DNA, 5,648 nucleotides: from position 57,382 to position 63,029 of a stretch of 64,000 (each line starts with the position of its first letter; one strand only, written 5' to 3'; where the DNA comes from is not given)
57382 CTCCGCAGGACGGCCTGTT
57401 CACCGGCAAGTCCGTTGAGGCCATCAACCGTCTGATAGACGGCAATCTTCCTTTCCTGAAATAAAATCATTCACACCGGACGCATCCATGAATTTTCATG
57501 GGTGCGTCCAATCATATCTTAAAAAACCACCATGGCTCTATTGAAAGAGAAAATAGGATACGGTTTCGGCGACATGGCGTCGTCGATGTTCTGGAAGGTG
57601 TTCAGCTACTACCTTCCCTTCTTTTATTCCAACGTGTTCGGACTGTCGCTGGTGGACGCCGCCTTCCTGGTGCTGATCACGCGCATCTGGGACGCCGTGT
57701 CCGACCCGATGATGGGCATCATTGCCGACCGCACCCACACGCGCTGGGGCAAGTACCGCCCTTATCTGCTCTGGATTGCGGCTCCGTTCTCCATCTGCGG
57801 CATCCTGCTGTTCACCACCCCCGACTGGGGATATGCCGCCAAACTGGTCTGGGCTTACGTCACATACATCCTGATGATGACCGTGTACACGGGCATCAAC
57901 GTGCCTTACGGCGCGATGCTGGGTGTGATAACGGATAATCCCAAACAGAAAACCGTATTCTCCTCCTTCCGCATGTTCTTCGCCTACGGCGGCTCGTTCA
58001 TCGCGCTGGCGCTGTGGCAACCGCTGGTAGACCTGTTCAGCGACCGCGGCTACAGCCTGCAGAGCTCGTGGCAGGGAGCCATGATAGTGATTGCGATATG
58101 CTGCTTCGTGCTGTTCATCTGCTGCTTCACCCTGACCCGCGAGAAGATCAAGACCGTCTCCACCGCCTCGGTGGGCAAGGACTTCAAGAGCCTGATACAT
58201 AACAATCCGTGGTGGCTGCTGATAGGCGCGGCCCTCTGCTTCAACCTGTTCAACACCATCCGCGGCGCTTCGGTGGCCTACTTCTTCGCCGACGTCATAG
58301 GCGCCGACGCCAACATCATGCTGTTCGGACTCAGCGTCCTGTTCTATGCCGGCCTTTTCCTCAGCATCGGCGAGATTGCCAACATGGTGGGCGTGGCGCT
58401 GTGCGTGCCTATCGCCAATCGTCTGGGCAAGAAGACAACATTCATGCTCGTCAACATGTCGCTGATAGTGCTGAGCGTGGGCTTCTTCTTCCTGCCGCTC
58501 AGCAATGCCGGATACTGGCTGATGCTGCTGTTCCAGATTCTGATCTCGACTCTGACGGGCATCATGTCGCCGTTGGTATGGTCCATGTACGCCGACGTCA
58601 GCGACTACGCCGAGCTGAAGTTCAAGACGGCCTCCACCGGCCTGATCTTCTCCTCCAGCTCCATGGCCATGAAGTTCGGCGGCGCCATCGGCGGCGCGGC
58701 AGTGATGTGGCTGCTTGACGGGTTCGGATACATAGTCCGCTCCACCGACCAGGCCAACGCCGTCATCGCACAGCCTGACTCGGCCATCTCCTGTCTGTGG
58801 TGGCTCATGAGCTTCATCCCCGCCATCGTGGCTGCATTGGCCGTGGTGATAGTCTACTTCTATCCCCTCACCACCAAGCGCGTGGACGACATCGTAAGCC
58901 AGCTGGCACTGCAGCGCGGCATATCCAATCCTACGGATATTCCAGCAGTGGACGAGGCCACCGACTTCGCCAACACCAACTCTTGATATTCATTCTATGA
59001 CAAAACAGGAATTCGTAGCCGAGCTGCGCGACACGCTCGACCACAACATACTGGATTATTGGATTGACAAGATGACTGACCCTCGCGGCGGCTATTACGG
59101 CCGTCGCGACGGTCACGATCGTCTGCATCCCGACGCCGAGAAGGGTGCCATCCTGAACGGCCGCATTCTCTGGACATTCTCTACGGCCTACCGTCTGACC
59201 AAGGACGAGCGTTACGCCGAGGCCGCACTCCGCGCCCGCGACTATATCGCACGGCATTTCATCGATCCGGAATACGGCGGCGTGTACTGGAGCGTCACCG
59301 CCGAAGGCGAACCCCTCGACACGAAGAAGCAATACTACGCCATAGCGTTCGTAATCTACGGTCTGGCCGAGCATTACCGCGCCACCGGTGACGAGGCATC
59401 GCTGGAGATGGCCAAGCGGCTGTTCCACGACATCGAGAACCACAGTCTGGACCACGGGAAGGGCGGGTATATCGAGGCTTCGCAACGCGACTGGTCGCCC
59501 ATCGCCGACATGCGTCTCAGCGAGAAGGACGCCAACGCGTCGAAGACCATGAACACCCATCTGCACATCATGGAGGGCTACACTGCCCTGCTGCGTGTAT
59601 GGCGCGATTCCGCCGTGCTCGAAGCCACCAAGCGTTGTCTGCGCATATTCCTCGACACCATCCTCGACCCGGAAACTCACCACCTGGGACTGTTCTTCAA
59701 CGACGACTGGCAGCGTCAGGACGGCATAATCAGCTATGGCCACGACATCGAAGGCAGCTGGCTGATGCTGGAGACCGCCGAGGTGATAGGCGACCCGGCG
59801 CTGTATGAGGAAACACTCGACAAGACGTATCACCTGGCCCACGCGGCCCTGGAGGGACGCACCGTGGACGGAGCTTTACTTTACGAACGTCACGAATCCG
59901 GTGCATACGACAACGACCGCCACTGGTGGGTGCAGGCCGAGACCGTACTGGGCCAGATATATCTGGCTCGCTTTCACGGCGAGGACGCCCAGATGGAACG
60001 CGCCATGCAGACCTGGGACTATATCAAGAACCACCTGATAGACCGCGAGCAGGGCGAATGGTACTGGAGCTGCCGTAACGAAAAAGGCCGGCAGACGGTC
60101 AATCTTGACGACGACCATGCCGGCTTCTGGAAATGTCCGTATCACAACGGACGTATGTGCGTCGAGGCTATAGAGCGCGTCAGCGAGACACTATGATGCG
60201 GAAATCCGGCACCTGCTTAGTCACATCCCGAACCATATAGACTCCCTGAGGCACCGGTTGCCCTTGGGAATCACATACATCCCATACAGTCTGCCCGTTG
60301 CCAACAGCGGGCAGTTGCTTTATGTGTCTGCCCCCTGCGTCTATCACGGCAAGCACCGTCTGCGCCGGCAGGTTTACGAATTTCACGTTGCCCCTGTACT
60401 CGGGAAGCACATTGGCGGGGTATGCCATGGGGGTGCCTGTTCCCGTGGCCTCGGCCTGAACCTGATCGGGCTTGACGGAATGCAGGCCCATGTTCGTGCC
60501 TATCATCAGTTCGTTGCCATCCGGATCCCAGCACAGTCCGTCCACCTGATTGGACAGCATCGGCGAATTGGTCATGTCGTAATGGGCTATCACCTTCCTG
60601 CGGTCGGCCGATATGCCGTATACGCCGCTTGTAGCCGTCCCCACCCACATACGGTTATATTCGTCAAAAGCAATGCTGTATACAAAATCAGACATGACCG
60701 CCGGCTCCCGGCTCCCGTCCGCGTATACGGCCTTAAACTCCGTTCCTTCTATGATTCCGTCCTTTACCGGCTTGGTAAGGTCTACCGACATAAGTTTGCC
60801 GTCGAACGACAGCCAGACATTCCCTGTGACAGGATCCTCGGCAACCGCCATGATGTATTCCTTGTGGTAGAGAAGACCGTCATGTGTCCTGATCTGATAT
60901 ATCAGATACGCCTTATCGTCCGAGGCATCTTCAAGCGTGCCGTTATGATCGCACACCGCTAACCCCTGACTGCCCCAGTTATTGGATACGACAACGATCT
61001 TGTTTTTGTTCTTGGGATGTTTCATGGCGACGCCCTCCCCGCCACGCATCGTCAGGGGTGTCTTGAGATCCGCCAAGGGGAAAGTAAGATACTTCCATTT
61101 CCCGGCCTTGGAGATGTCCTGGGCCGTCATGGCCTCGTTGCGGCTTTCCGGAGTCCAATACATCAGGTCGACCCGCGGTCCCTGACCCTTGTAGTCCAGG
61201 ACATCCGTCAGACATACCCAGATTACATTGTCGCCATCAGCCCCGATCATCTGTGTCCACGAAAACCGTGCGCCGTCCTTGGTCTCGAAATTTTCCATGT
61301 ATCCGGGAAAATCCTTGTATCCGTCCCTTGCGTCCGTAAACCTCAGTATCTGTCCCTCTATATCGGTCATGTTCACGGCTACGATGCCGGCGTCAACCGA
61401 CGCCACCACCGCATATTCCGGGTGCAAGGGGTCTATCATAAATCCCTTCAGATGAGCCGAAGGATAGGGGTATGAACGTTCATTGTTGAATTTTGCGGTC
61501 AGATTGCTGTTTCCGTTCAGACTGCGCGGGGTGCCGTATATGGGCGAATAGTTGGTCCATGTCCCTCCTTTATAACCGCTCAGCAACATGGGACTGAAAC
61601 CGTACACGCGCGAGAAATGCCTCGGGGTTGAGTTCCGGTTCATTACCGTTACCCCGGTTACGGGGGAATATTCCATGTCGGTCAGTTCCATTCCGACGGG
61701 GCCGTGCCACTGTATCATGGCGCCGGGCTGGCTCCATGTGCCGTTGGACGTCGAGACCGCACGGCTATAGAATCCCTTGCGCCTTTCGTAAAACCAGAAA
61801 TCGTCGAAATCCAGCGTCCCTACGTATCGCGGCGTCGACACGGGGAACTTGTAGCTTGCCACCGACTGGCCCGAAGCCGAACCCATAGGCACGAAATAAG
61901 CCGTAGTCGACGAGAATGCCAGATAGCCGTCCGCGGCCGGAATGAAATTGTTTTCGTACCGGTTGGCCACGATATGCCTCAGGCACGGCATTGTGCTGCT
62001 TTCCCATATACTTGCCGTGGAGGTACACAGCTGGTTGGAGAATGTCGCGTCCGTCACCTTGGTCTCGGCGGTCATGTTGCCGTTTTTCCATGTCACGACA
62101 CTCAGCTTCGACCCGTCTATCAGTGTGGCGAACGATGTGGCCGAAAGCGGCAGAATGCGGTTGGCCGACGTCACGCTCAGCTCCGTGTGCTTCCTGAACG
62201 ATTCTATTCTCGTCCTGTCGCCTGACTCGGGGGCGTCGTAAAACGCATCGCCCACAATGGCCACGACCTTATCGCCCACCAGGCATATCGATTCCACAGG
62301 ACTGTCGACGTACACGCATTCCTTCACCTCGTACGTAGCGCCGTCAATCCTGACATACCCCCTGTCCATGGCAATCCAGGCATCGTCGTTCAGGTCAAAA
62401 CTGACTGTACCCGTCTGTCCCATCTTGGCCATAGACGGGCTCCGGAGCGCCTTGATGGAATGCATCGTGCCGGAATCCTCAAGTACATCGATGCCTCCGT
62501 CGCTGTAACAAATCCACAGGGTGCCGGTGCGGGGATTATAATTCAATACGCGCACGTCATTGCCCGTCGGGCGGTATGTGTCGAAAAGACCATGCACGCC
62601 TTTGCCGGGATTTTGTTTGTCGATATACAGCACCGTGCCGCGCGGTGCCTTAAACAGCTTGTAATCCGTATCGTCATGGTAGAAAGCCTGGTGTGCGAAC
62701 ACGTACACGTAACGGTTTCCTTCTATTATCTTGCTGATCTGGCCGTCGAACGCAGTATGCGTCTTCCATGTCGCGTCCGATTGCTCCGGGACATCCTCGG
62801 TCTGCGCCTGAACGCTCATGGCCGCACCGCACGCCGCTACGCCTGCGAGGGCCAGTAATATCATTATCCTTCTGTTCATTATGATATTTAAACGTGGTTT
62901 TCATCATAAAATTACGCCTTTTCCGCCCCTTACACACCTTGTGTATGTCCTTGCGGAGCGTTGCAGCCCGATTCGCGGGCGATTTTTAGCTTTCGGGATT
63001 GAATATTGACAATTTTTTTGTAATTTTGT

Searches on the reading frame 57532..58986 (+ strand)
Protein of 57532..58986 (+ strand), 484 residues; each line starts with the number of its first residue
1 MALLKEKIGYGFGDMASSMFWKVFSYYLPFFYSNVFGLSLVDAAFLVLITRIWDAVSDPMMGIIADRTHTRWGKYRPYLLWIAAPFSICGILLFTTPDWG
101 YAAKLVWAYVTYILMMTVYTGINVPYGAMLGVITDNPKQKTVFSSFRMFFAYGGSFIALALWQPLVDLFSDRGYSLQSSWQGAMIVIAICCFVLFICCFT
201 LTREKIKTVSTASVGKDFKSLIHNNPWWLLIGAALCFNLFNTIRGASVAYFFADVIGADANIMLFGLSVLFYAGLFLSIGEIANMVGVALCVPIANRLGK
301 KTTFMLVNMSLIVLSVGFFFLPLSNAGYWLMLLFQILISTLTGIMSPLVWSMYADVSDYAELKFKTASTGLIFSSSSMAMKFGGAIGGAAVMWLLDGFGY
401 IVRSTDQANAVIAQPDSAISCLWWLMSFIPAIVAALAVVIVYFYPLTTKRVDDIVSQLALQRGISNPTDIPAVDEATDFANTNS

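Call 6: search_protein_families(library=pfam, proteins=[window:57532-58986:+], max_evalue=0.01)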
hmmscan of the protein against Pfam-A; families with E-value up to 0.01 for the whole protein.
window:57532-58986:+ (484 aa): 2 families
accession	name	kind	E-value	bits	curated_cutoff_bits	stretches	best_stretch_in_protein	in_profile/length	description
PF13347.12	MFS_2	-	4.9e-92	309.1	27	1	9-447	1-426/427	MFS/sugar transport protein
PF07690.21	MFS_1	-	1.8e-18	67.1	33.4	2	177-357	147-323/347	Major Facilitator Superfamily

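Call 7: search_protein_families(library=ncbifam, proteins=[window:57532-58986:+], max_evalue=0.01)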
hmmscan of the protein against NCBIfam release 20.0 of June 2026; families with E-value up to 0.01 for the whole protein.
window:57532-58986:+ (484 aa): 6 families
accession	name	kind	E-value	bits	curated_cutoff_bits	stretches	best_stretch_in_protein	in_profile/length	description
TIGR00792.1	gph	subfamily_domain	2e-99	333.2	231.35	1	7-459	1-435/437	glycoside-pentoside-hexuronide (GPH):cation symporter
NF007237.0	PRK09669.1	subfamily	1.4e-96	323.9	610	1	4-466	8-450/461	putative symporter YagG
NF008526.0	PRK11462.1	equivalog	4e-77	259.9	836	1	4-460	8-444/460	glycoside-pentoside-hexuronide family transporter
NF007353.0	PRK09848.1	equivalog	3.9e-66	223.7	528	1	7-461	10-444/457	glucuronide transporter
NF007749.0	PRK10429.1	equivalog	2.4e-51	175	456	1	4-462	5-451/473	melibiose:sodium transporter MelB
TIGR00893.1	2A0114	subfamily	5.9e-05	22.2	395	1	8-149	218-355/399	D-galactonate transporter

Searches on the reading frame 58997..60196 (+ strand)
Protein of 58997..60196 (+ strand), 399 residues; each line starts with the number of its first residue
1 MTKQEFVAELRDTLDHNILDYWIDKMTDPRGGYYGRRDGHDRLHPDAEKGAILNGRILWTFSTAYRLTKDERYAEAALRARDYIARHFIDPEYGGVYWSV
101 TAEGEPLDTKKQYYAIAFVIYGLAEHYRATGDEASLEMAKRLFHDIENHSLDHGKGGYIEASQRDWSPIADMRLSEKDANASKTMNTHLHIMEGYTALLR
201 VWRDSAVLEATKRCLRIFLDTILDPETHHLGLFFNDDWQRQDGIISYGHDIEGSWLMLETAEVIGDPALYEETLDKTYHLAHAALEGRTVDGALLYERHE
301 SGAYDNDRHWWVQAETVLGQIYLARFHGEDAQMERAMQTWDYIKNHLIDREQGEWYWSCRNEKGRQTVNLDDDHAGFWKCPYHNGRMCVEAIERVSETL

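Call 6: search_protein_families(library=pfam, proteins=[window:58997-60196:+], max_evalue=0.01)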
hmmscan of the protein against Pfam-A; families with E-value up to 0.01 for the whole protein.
window:58997-60196:+ (399 aa): 6 families
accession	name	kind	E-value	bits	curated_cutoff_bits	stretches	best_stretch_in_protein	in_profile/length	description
PF07221.17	GlcNAc_2-epim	-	8.6e-34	117.7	23.4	1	32-361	1-326/347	N-acylglucosamine 2-epimerase (GlcNAc 2-epimerase)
PF03663.20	Glyco_hydro_76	-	4.6e-08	33.4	25.9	1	51-155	153-259/366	Glycosyl hydrolase family 76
PF07944.18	Beta-AFase-like_GH127_cat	-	5e-06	26.2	24.9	1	61-149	184-261/376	Beta-L-arabinofuranosidase, GH127 catalytic domain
PF06662.19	C5-epim_C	-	1.3e-05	25.3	23.3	1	50-101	27-75/188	D-glucuronyl C5-epimerase C-terminus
PF06917.19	Pectate_lyase_2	-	0.00028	20.2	26.6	1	27-169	332-456/491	Periplasmic pectate lyase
PF07470.19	Glyco_hydro_88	-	0.00037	20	26.6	0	59-183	81-196/352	Glycosyl Hydrolase Family 88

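Call 7: search_protein_families(library=ncbifam, proteins=[window:58997-60196:+], max_evalue=0.01)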
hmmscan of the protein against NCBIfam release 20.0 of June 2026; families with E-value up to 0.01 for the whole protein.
window:58997-60196:+ (399 aa): 4 families
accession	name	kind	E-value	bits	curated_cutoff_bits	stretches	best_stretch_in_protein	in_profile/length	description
NF041848.1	celb_epim_EpiA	equivalog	8.9e-99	331.3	800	1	7-395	14-401/405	cellobiose 2-epimerase EpiA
NF052547.1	AcylGsamEpipAGE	equivalog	1.7e-24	86.5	600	1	8-391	6-377/384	n-acyl-d-glucosamine 2-epimerase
NF051846.1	ManIsomPseudo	equivalog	5.5e-10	38.7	600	1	34-358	30-359/401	D-mannose isomerase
NF041904.1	exo-PATE_PelW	equivalog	0.00046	18.7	1000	0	58-99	77-118/543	pectate disaccharide-lyase PelW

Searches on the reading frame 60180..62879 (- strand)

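Call 82: search_protein_families(library=pfam, proteins=[window:60180-62879:-], max_evalue=0.001)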
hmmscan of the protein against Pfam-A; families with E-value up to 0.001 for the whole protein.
window:60180-62879:- (899 aa): 2 families
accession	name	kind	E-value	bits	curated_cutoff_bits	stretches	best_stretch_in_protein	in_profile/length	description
PF21544.3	PorZ_N_b_propeller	-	1.3e-09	38.9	27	1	106-208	31-132/154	TSS9, PorZ, N-terminal beta-propeller domain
PF07494.17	Reg_prop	-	1.2e-05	25.4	20.4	0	730-749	4-23/24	Two component regulator propeller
